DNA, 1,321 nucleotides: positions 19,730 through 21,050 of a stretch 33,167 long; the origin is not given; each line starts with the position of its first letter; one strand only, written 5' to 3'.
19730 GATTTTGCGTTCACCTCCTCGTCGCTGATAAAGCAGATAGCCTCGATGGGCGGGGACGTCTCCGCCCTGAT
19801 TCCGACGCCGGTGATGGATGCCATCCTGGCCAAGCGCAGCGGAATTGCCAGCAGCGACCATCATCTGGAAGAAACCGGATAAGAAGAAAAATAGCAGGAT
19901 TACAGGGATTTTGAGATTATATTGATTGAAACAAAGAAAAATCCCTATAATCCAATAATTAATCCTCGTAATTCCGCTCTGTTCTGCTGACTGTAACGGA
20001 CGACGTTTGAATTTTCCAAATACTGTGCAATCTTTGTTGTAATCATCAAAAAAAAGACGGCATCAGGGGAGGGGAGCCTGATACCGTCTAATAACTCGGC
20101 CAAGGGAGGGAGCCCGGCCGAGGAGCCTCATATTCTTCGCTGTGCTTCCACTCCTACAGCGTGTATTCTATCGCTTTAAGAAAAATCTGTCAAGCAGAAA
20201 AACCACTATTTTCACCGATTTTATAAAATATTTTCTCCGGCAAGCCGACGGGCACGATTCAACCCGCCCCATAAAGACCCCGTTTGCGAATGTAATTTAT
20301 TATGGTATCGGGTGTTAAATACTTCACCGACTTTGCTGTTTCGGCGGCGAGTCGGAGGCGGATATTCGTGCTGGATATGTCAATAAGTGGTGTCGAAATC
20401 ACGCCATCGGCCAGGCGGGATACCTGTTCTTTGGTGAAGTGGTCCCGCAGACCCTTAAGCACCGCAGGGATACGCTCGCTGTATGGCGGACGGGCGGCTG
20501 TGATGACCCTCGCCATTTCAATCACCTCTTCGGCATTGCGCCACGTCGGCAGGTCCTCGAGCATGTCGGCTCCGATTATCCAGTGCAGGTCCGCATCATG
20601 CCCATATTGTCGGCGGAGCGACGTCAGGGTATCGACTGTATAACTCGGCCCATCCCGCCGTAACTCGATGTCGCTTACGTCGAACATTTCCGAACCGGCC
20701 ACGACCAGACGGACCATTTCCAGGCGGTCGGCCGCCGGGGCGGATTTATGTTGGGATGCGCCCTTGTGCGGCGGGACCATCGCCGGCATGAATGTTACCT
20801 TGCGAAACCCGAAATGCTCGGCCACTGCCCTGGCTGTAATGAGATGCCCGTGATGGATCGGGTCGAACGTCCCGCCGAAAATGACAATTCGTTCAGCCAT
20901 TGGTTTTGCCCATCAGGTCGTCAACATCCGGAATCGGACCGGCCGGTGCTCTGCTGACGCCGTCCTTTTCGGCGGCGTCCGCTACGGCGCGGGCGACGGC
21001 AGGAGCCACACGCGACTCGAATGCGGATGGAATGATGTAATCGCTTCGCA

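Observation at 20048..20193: Promoter-to-terminator small RNA candidate with two CU-rich (anti-Shine-Dalgarno-like) loops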

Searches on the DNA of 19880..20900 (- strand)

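Call 6: search_rna_families(source=window, start=19880, end=20300, threshold=evalue, max_evalue=10, show_alignments=4)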
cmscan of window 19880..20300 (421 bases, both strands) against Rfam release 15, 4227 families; matches with E-value up to 10: 11.
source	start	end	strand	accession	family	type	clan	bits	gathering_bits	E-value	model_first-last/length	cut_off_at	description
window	20052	20125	-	RF01066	6C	Cis-reg;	-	31.6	47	0.019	1-75/75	no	6C RNA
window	20051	20135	-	RF02344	ar14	Gene; sRNA;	-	23.8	58.8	0.016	1-123/123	no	Alphaproteobacterial ar14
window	19922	19970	+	RF01288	snoR31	Gene; snRNA; snoRNA; CD-box;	-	21.6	44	0.41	1-93/93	no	Small nucleolar RNA snoR31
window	19882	19968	-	RF00053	mir-7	Gene; miRNA;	-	18.9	51.8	0.29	1-91/91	no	mir-7 microRNA precursor family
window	19896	19967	+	RF00217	SNORD20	Gene; snRNA; snoRNA; CD-box;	-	16.2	43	6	1-80/80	no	Small nucleolar RNA SNORD20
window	20101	20192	+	RF00499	Parecho_CRE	Cis-reg;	-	14.9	55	2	1-116/116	no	Human parechovirus 1 (HPeV1) cis regulatory element (CRE)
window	20195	20268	-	RF03052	RAGATH-28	Gene; sRNA;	-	14.1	45.3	4.1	1-75/85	no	RAGATH-28 RNA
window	20041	20130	-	RF00519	suhB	Gene; sRNA;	CL00108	13.9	41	2.8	1-77/77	no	Makes More Granules Regulator RNA (mmgR)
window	19881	19970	-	RF00659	mir-365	Gene; miRNA;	-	13.9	62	6.9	1-86/86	no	mir-365 microRNA precursor family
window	19949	20023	+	RF02125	JPX_2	Gene; lncRNA;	-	13.7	48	3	1-69/69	no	JPX transcript, XIST activator conserved region 2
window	20107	20152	+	RF02133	HOXB13-AS1_2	Gene; lncRNA;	-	10.8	40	5.6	1-81/81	no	HOXB13 antisense RNA 1 conserved region 2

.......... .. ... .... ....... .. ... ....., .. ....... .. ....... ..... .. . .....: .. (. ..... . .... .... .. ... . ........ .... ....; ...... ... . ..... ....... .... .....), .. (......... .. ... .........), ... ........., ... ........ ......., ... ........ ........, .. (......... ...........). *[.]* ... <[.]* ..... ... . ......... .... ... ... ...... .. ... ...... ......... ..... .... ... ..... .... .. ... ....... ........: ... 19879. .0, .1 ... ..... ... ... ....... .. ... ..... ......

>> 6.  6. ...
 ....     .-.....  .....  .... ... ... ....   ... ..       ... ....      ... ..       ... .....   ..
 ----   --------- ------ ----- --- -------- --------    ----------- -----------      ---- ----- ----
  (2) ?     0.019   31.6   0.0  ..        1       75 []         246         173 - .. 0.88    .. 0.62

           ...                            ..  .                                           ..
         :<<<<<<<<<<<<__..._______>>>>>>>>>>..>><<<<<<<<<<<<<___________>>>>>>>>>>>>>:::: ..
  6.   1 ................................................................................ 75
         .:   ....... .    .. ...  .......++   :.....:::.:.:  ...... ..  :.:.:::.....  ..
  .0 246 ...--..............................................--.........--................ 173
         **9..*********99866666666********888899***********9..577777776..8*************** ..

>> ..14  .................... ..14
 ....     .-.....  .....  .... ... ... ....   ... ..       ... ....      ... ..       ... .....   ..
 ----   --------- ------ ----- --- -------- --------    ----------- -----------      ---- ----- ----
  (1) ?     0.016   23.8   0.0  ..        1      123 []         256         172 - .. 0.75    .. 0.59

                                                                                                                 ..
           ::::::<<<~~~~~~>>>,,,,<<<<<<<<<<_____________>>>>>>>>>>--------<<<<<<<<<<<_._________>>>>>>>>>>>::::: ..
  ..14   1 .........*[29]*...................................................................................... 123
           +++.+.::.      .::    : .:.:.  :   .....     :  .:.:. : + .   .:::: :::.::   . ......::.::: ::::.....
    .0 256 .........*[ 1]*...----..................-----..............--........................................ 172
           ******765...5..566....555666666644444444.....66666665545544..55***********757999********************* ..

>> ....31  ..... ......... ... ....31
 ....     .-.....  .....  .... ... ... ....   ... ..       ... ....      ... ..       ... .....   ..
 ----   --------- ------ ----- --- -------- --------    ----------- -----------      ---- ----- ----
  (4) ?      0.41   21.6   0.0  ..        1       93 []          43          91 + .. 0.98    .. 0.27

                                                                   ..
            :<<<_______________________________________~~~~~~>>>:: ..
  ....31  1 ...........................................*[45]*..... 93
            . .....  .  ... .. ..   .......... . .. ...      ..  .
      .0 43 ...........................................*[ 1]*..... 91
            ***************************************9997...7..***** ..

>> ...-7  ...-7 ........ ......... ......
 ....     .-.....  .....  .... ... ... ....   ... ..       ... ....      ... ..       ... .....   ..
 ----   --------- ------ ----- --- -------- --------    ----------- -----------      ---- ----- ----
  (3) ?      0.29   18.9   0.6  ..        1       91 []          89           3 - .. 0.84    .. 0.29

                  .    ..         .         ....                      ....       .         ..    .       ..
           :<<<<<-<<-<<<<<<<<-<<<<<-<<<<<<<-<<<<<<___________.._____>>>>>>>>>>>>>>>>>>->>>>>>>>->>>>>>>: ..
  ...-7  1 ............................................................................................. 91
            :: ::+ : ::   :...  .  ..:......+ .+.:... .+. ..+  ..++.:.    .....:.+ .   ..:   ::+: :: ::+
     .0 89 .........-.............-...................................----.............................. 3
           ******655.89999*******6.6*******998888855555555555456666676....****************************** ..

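Call 35: build_rna_model(alignment_id=A3, structure=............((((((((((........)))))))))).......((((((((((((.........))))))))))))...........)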
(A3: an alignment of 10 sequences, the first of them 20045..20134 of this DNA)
Model R1 built from alignment A3 (10 sequences, 91 columns); structure: as given.
model positions 90; base pairs 22; branch points 1; effective number of sequences 1.24; information 0.633 bits per position. Calibrated on 0.2 Mb of random sequence (short: E-values are rough).
structure used (alignment columns):
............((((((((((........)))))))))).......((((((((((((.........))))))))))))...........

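Call 36: search_with_rna_model(model_id=R1, sources=[window, L093, L094, L095, L096, L097, L098, L099, L100, L101, L102, L103, L104, L105, L106, L107, L108, L109, L110, L111, L112, L113, L114, L115, L116, L117, L118, L119, L120, L121, L122, L123, L124, L125, L126, L127, L128, L129, L130, L131, L132, L133, L134, L135, L136, L137, L138, L139, L140, L141, L142, L143, L144, L145, L146, L147, L148, L149, L150, L151, L152, L153, L154, L155, L156, L157, L158, L159, L160, L161, L162, L163, L164, L165, L166, L167, L168, L169, L170, L171, L172, L002, L003], max_evalue=1, make_alignment=true)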
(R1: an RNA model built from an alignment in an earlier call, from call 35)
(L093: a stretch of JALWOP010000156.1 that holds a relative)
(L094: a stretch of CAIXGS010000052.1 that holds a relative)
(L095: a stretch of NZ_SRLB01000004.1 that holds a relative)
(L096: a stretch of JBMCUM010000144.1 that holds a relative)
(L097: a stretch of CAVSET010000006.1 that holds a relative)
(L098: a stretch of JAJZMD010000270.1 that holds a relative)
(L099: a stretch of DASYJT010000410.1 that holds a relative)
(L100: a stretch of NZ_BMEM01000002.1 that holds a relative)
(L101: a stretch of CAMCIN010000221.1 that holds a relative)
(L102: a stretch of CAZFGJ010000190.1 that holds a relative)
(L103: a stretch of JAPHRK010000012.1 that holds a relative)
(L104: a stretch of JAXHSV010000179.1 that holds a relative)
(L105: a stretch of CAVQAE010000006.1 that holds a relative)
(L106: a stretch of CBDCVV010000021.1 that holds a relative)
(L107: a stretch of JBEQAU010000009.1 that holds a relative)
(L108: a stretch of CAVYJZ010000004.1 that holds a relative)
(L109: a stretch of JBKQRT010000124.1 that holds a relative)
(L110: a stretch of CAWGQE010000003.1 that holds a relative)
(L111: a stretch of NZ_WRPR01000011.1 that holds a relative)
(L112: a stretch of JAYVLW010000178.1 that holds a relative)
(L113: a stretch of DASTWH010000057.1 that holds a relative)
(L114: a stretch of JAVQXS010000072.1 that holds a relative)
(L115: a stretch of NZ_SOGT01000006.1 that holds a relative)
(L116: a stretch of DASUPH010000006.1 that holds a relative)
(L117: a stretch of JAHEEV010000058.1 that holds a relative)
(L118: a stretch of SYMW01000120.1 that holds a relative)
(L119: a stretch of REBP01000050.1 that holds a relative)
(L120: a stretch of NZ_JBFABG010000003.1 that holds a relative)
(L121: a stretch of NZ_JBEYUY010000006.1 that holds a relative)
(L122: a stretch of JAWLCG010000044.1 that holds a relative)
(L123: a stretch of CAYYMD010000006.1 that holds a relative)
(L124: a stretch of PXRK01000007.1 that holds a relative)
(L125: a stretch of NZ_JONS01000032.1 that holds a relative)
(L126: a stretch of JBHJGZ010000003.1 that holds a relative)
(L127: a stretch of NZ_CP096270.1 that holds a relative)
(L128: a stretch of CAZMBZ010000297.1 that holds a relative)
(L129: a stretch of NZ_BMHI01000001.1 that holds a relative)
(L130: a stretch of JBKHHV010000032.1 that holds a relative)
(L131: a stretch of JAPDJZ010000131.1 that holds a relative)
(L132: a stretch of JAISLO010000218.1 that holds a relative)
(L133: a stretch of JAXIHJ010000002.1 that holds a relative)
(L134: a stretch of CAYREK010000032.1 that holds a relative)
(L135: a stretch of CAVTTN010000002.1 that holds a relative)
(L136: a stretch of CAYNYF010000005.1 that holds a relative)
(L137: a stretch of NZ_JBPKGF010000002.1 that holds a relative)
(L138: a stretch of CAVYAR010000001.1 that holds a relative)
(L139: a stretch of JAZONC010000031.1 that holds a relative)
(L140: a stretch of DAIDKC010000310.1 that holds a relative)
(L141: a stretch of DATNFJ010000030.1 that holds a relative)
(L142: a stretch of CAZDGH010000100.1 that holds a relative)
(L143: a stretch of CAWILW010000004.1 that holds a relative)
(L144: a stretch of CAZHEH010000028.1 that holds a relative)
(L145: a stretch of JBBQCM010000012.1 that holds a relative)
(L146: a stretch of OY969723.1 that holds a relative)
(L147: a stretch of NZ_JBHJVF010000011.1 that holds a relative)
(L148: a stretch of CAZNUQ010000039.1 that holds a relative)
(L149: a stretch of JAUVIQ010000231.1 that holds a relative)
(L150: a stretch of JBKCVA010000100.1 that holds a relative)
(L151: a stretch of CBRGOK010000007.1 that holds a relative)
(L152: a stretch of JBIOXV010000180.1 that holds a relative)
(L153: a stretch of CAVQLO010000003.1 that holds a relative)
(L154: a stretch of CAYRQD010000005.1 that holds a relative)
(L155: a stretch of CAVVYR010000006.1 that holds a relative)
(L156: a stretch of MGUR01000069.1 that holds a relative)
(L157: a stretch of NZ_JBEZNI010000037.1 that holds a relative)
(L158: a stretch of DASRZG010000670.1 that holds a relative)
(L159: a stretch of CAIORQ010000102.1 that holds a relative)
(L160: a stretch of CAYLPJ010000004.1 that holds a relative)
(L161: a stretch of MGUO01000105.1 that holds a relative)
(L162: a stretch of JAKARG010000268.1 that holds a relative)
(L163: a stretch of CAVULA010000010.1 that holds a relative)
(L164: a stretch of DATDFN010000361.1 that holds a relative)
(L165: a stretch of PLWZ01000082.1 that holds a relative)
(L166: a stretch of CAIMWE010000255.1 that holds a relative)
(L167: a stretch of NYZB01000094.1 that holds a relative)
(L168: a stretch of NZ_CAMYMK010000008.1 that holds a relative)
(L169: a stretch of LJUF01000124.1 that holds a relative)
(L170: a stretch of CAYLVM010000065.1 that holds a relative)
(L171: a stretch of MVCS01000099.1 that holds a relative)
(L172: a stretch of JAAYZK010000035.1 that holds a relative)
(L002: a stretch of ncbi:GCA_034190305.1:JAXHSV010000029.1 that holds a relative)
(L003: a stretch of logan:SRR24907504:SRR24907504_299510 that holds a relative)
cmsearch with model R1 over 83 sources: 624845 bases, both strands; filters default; matches with E-value up to 1: 19.
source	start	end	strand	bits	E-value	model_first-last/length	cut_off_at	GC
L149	2356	2444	-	108.9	3.3e-28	1-90/90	no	0.55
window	20046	20134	-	108.5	4.1e-28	1-90/90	no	0.56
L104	6061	6150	-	108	5.8e-28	1-90/90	no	0.62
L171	4048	4137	-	103.4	1.2e-26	1-90/90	no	0.67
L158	5086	5175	+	101.9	3.2e-26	1-90/90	no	0.66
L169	3612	3701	+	100.7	7.2e-26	1-90/90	no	0.67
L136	1002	1092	-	98.2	3.8e-25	1-90/90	no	0.63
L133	2898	2988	-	96.5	1.1e-24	1-90/90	no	0.52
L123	2411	2498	+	95.9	1.7e-24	1-90/90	no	0.55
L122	5378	5465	-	95.1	2.9e-24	1-90/90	no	0.65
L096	4304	4390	-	89.9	8.7e-23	1-90/90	no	0.55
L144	4062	4148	-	88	3e-22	1-90/90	no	0.57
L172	7499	7588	+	87.9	3.3e-22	1-90/90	no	0.63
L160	5277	5367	-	86.1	1e-21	1-90/90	no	0.57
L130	3117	3203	-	78.9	1.2e-19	1-90/90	no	0.57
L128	5965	6057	-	78.8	1.3e-19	1-90/90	no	0.55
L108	6670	6760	+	18.5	0.022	1-90/90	no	0.65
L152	2534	2601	-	14.5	0.32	1-90/90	no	0.69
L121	6911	6934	-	14.3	0.35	13-40/90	no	0.83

Alignment A4: 19 matches aligned to the model, 103 columns, each read 5' to 3' on its own strand. Consensus structure (alignment columns), stored with it:
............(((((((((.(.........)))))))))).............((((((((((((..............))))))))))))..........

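Call 37: search_with_rna_model(model_id=R1, sources=[L006, L007, L008, L009, L010, L011, L012, L013, L014, L015, L016, L017, L018, L019, L020, L021, L022, L023, L024, L025, L026, L027, L028, L029, L030, L031, L032, L033, L034, L035, L036, L037, L038, L039, L040, L041, L042, L043, L044, L045, L046, L047, L048, L049, L050, L051, L052, L053, L054, L055, L056, L057, L058, L059, L060, L061, L062, L063, L064, L065, L066, L067, L068, L069, L070, L071, L072, L073, L074, L075, L076, L077, L078, L079, L080, L081, L082, L083, L084, L085], max_evalue=1)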
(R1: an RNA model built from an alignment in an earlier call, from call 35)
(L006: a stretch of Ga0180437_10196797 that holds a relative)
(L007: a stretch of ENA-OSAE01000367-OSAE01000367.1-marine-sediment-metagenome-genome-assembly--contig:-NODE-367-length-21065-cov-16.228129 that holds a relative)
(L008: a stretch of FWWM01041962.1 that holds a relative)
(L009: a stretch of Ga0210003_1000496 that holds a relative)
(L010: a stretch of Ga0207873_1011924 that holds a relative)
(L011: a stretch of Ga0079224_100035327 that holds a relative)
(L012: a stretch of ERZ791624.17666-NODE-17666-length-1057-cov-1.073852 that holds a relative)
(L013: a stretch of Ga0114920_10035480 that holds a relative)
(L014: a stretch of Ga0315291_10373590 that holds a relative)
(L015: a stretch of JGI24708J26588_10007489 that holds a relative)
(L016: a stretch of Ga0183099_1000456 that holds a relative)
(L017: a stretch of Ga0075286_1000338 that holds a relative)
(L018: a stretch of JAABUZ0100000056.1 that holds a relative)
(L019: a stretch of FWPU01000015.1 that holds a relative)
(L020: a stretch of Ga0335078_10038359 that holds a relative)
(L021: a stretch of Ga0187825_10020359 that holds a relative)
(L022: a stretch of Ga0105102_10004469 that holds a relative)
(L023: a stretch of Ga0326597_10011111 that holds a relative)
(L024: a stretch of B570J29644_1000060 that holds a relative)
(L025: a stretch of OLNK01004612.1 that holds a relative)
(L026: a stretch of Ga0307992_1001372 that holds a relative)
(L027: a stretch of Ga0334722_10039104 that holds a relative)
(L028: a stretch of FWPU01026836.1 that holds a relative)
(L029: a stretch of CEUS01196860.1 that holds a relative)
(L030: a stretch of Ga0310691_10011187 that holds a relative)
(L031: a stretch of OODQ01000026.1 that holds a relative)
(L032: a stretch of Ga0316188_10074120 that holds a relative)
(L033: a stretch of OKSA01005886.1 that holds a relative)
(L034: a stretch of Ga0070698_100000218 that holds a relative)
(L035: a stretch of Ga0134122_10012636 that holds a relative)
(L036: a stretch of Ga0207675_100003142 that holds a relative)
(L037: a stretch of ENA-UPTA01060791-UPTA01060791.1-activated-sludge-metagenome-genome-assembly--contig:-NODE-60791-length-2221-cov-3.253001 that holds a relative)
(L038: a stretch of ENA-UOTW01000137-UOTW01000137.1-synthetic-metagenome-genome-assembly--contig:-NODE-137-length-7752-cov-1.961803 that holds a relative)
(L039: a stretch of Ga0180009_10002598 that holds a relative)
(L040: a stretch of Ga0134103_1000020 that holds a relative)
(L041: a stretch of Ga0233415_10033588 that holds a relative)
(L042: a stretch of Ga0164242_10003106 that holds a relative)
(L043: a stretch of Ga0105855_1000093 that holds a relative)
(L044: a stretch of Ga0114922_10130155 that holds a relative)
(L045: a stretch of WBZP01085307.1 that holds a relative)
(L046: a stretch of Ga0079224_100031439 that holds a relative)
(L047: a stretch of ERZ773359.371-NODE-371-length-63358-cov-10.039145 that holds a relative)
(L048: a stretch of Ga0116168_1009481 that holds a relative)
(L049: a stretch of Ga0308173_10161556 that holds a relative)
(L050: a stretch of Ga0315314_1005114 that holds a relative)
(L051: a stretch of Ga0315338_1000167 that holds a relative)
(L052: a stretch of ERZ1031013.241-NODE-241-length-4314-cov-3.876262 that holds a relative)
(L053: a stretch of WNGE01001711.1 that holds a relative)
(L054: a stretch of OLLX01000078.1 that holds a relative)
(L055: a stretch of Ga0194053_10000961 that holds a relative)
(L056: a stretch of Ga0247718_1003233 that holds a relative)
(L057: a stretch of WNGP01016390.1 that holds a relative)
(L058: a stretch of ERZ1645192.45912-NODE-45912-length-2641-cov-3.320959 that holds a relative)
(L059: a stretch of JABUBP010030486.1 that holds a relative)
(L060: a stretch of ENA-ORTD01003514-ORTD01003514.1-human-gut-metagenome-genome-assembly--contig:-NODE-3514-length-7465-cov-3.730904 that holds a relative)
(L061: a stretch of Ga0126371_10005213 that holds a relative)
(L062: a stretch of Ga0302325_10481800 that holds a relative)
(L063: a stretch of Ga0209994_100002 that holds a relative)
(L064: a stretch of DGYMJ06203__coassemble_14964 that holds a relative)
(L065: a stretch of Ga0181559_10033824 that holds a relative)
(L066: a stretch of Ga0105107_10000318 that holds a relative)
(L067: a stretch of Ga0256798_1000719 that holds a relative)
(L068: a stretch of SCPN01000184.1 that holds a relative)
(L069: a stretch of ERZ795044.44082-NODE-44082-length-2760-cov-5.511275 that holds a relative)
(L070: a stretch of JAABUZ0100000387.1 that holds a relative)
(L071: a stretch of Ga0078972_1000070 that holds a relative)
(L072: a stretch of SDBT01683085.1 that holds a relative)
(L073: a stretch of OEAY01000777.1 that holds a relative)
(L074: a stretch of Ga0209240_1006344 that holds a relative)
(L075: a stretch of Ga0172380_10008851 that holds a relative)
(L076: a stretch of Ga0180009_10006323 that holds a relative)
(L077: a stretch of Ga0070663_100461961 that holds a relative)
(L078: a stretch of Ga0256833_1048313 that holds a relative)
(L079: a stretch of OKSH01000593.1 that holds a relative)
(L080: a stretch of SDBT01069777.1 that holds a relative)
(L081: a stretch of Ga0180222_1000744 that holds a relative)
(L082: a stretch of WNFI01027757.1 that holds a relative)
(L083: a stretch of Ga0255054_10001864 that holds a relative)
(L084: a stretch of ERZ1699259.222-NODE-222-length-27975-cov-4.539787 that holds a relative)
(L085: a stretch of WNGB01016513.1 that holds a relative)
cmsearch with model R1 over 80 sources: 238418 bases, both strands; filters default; matches with E-value up to 1: 1.
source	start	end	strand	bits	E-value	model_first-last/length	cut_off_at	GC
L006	1285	1374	+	100.7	2.6e-26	1-90/90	no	0.62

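Call 39: search_with_rna_model(model_id=R1, sources=[window, L001, L004, L005, L006, L086, L088, L091, L092, L096, L104, L122, L123, L128, L130, L133, L136, L144, L149, L158, L160, L169, L171, L172], max_evalue=0.00001, make_alignment=true)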
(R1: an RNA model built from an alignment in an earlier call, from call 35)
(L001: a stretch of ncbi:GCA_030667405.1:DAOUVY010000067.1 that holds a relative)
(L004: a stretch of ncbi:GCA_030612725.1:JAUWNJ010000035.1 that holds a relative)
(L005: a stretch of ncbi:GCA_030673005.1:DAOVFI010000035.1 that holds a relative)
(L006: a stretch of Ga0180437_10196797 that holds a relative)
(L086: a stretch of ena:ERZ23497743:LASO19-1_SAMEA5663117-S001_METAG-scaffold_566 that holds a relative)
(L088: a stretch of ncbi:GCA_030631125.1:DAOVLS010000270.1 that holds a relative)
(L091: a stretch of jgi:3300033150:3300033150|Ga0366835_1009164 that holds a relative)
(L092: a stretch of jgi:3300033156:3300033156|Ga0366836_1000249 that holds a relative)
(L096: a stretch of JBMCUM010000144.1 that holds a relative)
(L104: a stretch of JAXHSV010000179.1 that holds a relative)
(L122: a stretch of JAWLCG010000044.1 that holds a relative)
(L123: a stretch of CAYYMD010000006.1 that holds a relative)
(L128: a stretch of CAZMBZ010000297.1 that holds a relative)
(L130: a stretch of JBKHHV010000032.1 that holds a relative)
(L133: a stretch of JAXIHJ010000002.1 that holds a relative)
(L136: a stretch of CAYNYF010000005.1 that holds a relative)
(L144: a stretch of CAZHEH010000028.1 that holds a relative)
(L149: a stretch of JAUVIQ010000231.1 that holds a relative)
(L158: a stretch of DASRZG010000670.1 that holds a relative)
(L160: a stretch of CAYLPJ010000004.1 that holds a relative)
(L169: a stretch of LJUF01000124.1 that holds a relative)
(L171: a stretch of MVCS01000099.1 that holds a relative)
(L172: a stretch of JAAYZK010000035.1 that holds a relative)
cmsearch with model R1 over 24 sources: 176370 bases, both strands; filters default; matches with E-value up to 0.00001: 24.
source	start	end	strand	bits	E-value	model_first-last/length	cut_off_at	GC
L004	3261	3349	+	109.9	4.8e-29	1-90/90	no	0.56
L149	2356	2444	-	108.9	9.3e-29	1-90/90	no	0.55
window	20046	20134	-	108.5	1.2e-28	1-90/90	no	0.56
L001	3253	3342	+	108.4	1.2e-28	1-90/90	no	0.52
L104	6061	6150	-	108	1.6e-28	1-90/90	no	0.62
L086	3269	3357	+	107.5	2.3e-28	1-90/90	no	0.58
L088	2166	2254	+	105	1.2e-27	1-90/90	no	0.58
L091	3319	3408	+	103.8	2.7e-27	1-90/90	no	0.64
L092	3294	3383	+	103.6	3.1e-27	1-90/90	no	0.67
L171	4048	4137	-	103.4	3.3e-27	1-90/90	no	0.67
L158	5086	5175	+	101.9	9.2e-27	1-90/90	no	0.66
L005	3304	3393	+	101.8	9.8e-27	1-90/90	no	0.62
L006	1285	1374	+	100.7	1.9e-26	1-90/90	no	0.62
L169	3612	3701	+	100.7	2e-26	1-90/90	no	0.67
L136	1002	1092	-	98.2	1.1e-25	1-90/90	no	0.63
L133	2898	2988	-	96.5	3.2e-25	1-90/90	no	0.52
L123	2411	2498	+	95.9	4.7e-25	1-90/90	no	0.55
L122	5378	5465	-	95.1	8.2e-25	1-90/90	no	0.65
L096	4304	4390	-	89.9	2.5e-23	1-90/90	no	0.55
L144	4062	4148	-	88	8.5e-23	1-90/90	no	0.57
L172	7499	7588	+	87.9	9.2e-23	1-90/90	no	0.63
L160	5277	5367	-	86.1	2.9e-22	1-90/90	no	0.57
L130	3117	3203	-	78.9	3.3e-20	1-90/90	no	0.57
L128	5965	6057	-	78.8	3.6e-20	1-90/90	no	0.55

Alignment A5: 24 matches aligned to the model, 97 columns, each read 5' to 3' on its own strand. Consensus structure (alignment columns), stored with it:
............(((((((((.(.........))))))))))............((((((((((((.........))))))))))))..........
